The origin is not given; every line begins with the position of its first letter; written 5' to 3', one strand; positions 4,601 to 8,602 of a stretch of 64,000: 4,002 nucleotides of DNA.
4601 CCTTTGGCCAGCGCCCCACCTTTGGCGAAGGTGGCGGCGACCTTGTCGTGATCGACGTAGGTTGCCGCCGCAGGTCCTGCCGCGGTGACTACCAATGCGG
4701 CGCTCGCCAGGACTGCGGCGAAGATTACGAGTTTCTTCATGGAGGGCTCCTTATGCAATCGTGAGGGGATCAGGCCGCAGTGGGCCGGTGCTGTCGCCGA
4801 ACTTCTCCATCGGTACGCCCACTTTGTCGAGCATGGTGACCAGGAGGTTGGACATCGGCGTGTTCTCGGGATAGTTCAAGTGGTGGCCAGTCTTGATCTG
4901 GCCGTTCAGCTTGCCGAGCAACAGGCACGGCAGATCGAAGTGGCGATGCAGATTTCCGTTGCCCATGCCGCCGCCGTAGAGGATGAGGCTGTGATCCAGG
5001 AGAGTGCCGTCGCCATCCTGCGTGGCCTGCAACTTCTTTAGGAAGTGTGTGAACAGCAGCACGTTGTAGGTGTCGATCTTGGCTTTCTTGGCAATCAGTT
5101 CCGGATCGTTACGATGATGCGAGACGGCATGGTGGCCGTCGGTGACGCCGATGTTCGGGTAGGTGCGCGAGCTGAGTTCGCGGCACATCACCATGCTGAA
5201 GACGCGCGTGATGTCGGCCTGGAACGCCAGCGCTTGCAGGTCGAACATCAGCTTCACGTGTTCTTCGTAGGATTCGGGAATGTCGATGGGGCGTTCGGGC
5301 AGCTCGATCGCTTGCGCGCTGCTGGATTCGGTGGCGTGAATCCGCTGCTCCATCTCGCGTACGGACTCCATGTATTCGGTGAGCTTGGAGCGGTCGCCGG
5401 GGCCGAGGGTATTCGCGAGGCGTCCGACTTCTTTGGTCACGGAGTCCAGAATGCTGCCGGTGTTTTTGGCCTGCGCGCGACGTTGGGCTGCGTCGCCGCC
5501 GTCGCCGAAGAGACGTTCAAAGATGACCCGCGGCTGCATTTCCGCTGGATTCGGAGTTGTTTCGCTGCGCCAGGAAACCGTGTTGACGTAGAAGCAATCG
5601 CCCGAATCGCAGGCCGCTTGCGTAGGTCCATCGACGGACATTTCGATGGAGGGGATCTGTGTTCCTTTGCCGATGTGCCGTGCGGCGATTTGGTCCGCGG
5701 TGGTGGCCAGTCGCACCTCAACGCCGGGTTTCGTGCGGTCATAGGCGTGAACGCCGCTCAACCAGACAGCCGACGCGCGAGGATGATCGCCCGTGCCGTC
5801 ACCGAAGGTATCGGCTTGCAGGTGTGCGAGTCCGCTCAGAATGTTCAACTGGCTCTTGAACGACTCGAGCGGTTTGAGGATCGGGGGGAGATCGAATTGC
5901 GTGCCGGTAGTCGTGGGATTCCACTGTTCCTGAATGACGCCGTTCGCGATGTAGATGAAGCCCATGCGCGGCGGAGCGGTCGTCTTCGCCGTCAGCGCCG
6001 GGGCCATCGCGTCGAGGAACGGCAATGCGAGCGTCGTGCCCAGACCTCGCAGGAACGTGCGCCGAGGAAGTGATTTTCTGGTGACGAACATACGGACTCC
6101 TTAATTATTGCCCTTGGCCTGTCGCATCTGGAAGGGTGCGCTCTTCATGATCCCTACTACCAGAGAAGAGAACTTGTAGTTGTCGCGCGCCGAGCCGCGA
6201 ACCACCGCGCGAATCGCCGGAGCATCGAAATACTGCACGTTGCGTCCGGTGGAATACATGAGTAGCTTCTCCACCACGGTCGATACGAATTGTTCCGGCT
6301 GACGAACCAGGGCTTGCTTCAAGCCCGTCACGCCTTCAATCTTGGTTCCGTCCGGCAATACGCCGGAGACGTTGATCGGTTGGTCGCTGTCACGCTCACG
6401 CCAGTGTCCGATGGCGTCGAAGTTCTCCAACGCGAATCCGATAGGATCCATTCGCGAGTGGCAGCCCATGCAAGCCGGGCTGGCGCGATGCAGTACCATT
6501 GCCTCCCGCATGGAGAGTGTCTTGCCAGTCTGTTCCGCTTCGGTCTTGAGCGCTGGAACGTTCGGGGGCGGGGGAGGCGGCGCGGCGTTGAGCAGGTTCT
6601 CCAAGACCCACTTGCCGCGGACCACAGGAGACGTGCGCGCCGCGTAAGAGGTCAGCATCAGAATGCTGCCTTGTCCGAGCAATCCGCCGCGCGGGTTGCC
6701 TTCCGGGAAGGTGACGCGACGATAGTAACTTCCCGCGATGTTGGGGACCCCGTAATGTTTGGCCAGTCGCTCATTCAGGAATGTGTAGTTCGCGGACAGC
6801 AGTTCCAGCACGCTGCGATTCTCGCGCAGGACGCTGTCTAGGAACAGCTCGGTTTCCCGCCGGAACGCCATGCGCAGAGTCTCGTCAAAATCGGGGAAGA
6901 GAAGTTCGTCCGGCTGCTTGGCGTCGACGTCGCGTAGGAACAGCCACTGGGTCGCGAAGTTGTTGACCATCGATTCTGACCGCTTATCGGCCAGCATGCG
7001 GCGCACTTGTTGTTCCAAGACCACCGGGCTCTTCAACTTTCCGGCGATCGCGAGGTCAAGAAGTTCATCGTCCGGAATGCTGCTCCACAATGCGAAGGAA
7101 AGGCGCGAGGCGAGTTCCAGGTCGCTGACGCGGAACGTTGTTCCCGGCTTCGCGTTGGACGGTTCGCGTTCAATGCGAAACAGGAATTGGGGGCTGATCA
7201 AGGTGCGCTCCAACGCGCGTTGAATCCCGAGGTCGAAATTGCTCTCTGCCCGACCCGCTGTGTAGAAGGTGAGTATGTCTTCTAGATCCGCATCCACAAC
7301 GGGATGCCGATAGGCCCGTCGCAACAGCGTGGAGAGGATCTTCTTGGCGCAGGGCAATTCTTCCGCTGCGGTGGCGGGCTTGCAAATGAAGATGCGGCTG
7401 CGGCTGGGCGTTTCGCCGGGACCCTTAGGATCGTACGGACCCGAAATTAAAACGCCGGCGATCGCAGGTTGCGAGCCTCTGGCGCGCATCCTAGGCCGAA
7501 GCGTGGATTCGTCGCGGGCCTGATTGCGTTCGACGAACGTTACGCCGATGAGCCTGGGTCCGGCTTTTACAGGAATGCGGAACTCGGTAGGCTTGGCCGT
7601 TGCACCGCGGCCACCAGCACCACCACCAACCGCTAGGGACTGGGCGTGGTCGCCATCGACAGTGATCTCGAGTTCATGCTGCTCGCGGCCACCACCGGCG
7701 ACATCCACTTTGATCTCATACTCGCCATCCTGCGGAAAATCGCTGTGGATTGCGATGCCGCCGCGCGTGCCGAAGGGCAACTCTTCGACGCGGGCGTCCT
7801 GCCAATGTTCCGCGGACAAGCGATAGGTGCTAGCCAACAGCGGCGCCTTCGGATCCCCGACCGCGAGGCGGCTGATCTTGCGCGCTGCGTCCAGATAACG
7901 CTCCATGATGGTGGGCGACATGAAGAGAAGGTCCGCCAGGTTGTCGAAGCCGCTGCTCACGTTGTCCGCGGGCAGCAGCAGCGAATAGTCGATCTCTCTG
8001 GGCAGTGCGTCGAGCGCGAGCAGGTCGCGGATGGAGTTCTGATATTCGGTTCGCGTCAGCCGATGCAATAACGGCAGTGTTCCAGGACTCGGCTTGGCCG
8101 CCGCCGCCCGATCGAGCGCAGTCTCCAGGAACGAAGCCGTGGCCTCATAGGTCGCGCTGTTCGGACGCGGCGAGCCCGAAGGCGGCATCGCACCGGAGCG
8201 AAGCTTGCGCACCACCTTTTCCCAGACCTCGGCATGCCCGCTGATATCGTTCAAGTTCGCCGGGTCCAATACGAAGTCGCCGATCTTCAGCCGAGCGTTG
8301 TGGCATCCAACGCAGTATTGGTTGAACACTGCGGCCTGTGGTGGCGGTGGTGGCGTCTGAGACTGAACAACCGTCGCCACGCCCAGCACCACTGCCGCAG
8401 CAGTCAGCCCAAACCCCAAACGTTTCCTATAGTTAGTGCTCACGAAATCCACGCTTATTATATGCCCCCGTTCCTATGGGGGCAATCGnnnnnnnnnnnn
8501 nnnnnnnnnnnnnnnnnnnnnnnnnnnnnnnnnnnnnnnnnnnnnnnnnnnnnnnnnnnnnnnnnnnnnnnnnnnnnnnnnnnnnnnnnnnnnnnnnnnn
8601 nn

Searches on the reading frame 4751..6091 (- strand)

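Call 9: search_protein_families(library=pfam, proteins=[window:4751-6091:-], max_evalue=0.0001)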
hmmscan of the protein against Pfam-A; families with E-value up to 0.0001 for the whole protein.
window:4751-6091:- (446 aa): 1 family
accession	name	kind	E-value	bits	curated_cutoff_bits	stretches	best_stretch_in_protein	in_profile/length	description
PF07586.16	HXXSHH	-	1.7e-87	294.3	30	1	42-346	1-305/307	Protein of unknown function (DUF1552)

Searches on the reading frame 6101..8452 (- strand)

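Call 9: search_protein_families(library=pfam, proteins=[window:6101-8452:-], max_evalue=0.0001)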
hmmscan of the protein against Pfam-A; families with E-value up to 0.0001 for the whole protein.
window:6101-8452:- (783 aa): 6 families
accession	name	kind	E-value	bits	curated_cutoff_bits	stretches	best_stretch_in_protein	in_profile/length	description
PF07631.16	PSD4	-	2e-46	158.1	23.3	1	443-569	2-128/128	Protein of unknown function (DUF1592)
PF07627.16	PSCyt3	-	2.9e-35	120.9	27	1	588-688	1-98/98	Protein of unknown function (DUF1588)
PF07626.16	PSD3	-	2.3e-21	76.5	23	1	131-198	2-64/65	Protein of unknown function (DUF1587)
PF07624.16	PSD2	-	2.5e-20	72.4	25.8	1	701-774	1-74/74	Protein of unknown function (DUF1585)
PF07637.16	PSD5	-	8.4e-17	61.7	34.2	1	368-428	1-62/62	Protein of unknown function (DUF1595)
PF13442.11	Cytochrome_CBB3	-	1.5e-06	28.9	27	1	40-109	7-68/68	Cytochrome C oxidase, cbb3-type, subunit III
